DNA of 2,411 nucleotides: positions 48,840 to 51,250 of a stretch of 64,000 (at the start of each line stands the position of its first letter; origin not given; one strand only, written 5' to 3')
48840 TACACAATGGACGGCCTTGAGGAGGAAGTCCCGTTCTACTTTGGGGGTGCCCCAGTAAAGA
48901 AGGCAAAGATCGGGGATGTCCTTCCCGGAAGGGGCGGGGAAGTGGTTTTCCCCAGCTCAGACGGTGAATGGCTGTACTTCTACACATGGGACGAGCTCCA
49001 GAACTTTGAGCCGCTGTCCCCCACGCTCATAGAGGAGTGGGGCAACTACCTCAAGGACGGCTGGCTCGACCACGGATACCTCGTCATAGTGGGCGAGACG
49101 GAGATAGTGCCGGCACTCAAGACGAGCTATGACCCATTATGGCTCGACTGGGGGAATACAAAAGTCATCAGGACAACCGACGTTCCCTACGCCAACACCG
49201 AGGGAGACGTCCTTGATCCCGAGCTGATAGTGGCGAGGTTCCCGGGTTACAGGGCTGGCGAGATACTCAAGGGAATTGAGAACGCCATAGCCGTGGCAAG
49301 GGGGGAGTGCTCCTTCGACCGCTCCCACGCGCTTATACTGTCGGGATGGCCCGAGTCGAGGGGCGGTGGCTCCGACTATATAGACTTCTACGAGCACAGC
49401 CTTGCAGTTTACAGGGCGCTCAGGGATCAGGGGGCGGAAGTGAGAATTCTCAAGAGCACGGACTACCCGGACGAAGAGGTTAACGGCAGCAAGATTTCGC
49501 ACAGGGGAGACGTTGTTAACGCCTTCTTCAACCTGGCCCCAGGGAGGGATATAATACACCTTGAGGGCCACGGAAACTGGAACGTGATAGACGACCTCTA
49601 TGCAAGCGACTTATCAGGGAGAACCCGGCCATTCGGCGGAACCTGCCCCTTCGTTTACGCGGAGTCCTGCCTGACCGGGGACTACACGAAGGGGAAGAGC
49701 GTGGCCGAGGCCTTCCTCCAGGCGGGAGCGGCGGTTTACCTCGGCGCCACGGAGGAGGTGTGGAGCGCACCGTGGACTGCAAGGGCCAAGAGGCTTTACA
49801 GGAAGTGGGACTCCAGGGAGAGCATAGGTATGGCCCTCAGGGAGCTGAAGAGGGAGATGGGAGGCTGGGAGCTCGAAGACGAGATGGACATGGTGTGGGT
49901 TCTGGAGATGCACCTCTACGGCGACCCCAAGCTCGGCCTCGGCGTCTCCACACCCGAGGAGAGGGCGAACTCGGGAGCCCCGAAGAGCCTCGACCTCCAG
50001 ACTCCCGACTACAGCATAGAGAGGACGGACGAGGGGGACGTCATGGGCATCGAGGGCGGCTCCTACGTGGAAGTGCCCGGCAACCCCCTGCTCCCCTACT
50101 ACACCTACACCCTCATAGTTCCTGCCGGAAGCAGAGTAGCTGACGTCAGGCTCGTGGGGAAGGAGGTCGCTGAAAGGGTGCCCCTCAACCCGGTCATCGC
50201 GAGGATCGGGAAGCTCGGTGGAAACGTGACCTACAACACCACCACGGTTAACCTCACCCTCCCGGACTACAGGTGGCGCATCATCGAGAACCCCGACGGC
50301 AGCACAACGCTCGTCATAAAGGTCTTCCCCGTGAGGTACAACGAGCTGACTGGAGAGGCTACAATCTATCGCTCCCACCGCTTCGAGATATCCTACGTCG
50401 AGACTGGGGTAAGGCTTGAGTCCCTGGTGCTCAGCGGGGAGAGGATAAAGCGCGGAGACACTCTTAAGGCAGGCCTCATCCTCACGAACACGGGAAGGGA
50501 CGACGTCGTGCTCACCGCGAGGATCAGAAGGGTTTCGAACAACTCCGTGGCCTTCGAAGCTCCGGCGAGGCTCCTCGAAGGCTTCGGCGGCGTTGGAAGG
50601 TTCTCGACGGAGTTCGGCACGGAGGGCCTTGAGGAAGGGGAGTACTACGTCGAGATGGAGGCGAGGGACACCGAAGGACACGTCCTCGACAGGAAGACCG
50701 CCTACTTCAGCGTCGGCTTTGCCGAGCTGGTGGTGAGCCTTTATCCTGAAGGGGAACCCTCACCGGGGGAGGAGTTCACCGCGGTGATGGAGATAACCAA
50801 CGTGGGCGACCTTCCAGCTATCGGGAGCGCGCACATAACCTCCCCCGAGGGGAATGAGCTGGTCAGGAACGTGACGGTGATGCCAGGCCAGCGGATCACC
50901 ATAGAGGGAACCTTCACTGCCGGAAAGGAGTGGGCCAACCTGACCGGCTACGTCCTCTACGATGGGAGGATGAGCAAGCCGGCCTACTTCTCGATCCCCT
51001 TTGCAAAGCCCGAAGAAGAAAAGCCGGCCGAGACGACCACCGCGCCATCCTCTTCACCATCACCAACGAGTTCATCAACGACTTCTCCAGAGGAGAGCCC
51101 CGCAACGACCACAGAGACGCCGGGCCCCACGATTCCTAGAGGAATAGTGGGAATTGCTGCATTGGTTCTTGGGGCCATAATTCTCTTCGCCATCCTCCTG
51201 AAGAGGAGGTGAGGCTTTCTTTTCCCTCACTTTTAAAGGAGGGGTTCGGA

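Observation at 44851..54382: Two-gene locus for giant surface proteins combining beta-helix, CARDB, FG-GAP, protease-like and PKD modules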

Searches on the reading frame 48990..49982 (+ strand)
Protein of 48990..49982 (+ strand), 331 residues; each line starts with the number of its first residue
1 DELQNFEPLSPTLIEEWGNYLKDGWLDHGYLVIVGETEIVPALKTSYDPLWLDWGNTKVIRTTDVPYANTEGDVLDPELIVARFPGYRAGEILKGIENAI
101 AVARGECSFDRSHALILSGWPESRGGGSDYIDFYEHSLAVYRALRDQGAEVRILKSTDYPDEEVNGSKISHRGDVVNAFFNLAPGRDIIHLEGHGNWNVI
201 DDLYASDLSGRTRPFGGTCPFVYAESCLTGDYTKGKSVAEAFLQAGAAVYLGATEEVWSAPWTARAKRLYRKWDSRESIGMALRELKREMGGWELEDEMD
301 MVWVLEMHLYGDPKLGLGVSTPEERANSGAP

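Call 73: search_protein_families(library=pfam, proteins=[window:48990-49982:+], max_evalue=0.01)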
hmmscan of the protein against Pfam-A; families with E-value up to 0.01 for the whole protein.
seq(331 aa): 1 family
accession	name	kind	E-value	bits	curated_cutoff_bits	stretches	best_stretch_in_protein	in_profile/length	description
PF01364.23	Peptidase_C25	-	1e-17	64.9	23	1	11-315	46-372/374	Peptidase family C25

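Call 92: search_solved_structures(query=A5, max_evalue=10, show_alignments=3)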
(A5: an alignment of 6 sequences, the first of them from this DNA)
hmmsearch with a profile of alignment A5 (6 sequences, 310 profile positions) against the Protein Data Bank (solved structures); distinct sequences matched with E-value up to 10: 6.
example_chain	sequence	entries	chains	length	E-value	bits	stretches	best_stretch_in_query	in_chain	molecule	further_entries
1cvr_A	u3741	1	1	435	9.8e-30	107.1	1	4-308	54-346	GINGIPAIN R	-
4ief_B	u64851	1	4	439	3.9e-29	105.2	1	4-308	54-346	Gingipain R2 Mature Domain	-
4tkx_L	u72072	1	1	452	2.9e-19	72.7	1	3-247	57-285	Lys-gingipain W83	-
4rbm_A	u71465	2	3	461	3.2e-19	72.6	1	3-247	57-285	Lys-gingipain W83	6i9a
6za2_A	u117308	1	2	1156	1.4e-11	47.5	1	45-308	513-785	Por secretion system protein porU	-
8gmf_A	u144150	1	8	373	2.1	10.8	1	35-98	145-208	citrate synthase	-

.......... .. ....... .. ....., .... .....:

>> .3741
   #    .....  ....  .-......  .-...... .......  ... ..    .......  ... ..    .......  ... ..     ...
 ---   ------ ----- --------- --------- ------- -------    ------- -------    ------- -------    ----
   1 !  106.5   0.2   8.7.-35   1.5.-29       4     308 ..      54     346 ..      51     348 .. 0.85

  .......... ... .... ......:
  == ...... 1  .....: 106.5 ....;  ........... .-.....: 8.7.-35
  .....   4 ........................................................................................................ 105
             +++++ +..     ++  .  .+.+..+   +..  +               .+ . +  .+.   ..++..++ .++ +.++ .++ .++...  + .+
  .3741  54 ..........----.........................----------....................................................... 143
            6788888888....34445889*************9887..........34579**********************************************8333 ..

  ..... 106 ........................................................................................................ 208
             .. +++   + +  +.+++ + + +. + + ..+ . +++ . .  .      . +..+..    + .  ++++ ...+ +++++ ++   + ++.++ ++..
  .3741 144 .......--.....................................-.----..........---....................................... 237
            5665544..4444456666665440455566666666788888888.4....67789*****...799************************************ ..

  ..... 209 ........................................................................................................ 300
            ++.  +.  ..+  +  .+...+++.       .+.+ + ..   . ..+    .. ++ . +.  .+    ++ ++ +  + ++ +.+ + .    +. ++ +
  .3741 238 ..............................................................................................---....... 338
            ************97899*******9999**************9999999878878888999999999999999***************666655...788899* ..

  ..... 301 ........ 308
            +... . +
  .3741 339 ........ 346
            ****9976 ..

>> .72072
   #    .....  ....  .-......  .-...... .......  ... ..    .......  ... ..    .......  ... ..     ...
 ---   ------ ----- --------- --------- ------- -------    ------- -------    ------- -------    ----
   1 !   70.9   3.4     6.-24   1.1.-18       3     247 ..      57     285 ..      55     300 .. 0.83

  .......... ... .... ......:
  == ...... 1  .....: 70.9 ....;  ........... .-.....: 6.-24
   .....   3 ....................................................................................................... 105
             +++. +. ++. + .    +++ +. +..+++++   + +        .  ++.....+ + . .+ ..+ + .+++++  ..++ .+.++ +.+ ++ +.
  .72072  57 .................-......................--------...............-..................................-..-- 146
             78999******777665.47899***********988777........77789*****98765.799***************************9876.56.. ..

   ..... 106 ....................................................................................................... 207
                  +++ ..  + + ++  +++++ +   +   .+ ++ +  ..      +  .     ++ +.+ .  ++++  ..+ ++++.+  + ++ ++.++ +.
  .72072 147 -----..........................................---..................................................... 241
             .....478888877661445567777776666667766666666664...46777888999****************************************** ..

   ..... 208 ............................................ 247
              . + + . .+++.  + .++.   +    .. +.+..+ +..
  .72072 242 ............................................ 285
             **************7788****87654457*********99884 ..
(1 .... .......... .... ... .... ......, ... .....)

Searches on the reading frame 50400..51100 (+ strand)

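Call 59: search_protein_families(library=pfam, proteins=[window:50400-51100:+], max_evalue=10)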
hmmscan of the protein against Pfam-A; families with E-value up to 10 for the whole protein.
window:50400-51100:+ (233 aa): 3 families
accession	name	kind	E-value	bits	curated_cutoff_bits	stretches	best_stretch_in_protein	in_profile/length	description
PF22544.2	HYDIN_VesB_CFA65-like_Ig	-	0.0017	19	25.5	2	16-58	15-56/100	HYDIN/CFA65/VesB-like, Ig-like domain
PF10648.15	Gmad2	-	0.015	16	25.7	1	38-92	30-83/86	Immunoglobulin-like domain of bacterial spore germination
PF23893.1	Y4YQ_C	-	0.22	11.8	27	1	10-39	15-45/53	Uncharacterised protein Y4YQ C-terminal domain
